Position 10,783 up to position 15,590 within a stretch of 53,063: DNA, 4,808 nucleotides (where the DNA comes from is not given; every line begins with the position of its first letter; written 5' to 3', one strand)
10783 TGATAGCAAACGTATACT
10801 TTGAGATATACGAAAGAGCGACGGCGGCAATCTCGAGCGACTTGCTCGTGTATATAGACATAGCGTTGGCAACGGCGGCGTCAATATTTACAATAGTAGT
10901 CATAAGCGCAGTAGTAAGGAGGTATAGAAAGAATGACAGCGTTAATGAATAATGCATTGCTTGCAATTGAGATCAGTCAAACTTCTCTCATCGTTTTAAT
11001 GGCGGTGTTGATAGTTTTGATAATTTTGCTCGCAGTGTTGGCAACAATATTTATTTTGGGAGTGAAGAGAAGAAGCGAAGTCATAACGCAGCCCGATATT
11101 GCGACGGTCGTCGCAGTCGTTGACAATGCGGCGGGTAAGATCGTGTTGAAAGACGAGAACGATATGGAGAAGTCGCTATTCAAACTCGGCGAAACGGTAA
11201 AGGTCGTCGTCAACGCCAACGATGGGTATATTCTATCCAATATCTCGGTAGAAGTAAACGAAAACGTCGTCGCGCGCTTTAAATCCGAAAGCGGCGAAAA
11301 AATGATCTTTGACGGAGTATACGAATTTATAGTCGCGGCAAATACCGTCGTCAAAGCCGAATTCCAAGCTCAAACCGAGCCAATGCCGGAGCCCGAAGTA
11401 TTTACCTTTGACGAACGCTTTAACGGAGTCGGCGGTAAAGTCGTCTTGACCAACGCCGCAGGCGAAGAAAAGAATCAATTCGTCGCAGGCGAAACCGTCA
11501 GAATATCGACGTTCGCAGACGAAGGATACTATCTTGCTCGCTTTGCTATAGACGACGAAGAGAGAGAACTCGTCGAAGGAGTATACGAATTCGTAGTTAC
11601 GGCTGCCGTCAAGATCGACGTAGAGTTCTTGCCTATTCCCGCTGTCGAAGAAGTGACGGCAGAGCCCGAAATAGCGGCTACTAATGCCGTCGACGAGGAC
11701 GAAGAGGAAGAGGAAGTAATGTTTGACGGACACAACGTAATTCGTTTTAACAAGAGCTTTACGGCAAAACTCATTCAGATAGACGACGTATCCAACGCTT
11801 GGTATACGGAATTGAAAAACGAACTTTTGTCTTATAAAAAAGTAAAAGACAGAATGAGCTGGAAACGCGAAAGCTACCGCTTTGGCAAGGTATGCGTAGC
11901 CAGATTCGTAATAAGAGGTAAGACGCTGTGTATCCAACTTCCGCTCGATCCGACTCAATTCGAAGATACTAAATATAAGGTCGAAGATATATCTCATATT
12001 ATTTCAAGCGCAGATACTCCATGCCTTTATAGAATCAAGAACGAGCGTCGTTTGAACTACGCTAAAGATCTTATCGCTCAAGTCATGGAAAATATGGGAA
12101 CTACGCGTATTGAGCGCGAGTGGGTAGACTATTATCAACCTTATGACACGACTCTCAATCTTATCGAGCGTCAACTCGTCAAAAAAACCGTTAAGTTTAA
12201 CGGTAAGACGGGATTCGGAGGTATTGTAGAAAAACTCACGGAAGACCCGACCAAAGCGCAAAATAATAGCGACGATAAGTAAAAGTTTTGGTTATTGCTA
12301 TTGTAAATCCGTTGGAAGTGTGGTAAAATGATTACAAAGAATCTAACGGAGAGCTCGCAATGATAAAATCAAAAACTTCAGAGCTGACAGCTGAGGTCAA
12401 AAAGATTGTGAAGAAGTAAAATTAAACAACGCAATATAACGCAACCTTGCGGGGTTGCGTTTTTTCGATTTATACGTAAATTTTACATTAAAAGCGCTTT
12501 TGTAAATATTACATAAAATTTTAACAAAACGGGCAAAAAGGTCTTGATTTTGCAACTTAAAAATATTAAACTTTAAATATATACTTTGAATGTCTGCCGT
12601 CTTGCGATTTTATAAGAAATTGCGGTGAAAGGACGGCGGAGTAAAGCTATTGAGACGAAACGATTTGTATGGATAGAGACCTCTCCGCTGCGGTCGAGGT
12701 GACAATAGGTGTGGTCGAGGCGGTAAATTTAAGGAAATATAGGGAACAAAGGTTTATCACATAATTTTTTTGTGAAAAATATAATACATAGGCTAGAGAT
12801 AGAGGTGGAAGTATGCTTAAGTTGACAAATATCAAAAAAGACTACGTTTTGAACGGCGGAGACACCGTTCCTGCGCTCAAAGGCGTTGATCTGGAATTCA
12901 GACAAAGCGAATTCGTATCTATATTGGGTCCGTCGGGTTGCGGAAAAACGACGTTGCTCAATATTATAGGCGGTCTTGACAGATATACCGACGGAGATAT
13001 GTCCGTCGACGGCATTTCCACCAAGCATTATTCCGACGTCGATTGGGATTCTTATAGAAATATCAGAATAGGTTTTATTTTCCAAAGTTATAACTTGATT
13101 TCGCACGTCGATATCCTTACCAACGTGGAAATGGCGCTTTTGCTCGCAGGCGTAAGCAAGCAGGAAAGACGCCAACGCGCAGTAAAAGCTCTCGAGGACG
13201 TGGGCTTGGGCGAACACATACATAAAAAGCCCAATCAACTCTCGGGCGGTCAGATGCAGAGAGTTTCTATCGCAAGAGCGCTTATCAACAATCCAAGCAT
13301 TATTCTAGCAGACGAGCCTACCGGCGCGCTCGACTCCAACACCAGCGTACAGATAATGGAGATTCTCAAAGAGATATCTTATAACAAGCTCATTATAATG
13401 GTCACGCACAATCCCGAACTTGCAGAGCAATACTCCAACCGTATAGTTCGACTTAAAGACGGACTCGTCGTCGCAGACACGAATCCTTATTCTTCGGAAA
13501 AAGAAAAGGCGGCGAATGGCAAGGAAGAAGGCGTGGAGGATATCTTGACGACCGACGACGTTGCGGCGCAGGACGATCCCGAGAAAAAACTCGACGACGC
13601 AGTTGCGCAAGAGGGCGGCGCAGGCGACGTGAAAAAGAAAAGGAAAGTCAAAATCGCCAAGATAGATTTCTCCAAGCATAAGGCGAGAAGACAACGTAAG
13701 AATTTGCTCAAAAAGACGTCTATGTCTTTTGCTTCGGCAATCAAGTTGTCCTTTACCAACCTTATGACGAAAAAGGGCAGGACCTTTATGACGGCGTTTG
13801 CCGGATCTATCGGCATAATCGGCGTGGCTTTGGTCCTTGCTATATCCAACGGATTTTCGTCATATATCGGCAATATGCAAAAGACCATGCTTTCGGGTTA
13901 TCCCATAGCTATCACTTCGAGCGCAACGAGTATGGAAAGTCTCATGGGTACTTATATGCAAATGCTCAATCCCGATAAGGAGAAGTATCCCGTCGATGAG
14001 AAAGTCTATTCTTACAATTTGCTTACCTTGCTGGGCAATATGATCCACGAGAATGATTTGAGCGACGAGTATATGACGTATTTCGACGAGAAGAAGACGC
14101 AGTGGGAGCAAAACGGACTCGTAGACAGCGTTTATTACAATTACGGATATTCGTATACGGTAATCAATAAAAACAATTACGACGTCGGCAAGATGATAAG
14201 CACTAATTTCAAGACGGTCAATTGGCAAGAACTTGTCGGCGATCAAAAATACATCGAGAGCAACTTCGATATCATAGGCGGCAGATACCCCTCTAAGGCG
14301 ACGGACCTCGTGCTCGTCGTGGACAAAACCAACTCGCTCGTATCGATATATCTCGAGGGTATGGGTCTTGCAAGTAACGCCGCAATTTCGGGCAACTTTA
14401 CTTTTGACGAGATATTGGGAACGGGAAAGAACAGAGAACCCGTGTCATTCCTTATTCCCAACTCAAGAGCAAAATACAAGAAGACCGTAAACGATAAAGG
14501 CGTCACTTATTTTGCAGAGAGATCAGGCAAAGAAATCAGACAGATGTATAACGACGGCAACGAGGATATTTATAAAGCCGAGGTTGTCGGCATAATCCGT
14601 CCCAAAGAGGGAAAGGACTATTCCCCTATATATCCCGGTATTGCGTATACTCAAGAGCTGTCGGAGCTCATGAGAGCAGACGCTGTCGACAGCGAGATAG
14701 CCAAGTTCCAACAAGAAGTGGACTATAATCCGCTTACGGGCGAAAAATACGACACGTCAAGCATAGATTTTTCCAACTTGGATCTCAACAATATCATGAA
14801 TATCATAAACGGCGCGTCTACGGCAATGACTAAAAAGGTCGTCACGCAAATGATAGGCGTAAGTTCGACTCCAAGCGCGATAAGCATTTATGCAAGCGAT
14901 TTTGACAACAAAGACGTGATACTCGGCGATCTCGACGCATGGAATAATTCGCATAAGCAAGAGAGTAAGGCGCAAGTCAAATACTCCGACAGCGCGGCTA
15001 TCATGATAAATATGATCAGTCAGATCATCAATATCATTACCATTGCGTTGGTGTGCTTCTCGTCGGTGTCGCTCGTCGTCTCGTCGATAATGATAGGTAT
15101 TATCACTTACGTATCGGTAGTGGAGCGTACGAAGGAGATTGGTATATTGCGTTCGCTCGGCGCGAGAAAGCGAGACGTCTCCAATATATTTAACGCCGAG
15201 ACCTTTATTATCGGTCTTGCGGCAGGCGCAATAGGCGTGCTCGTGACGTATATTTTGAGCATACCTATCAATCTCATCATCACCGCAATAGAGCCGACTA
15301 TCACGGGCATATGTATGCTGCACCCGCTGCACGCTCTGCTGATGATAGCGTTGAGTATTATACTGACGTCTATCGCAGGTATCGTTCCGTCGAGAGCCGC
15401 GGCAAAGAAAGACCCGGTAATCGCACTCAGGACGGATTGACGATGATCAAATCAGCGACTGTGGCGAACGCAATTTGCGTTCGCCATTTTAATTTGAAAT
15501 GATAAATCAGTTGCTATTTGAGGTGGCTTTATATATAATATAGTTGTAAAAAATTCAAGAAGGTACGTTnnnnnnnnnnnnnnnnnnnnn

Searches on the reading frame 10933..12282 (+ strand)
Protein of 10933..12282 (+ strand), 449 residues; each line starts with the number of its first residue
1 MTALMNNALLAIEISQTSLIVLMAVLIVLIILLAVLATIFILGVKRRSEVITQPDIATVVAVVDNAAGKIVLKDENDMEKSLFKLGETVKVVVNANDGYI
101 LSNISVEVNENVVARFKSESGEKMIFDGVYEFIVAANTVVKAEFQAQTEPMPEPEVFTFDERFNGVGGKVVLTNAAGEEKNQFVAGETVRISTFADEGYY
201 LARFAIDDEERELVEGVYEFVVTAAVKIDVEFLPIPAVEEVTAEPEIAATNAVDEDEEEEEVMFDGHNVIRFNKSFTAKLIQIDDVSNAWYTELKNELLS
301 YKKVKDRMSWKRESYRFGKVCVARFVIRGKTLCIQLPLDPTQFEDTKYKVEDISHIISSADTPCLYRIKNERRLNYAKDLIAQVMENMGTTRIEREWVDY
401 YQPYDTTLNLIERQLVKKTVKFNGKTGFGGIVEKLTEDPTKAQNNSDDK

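Call 9: search_protein_families(library=pfam, proteins=[window:10933-12282:+])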
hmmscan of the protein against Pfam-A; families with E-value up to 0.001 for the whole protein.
window:10933-12282:+ (449 aa): 1 family
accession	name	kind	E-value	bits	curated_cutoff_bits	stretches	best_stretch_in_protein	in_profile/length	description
PF18998.6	Flg_new_2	-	1.1e-05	25.7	23.6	0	169-234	12-71/73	Divergent InlB B-repeat domain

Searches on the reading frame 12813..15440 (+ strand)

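Call 9: search_protein_families(library=pfam, proteins=[window:12813-15440:+])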
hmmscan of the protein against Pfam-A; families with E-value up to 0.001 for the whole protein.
window:12813-15440:+ (875 aa): 4 families
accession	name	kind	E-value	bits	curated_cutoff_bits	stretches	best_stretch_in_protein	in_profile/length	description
PF00005.33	ABC_tran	-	7.1e-32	111.3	25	1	22-170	1-136/137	ABC transporter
PF02687.27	FtsX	-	1.4e-18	67.5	25.5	1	748-868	2-120/120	FtsX-like permease C-terminal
PF02463.25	SMC_N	-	2.6e-05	24.2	40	0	139-213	133-210/220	RecF/RecN/SMC N terminal domain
PF13304.12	AAA_21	-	0.00011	22.8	27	0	35-57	2-27/304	AAA domain, putative AbiEii toxin, Type IV TA system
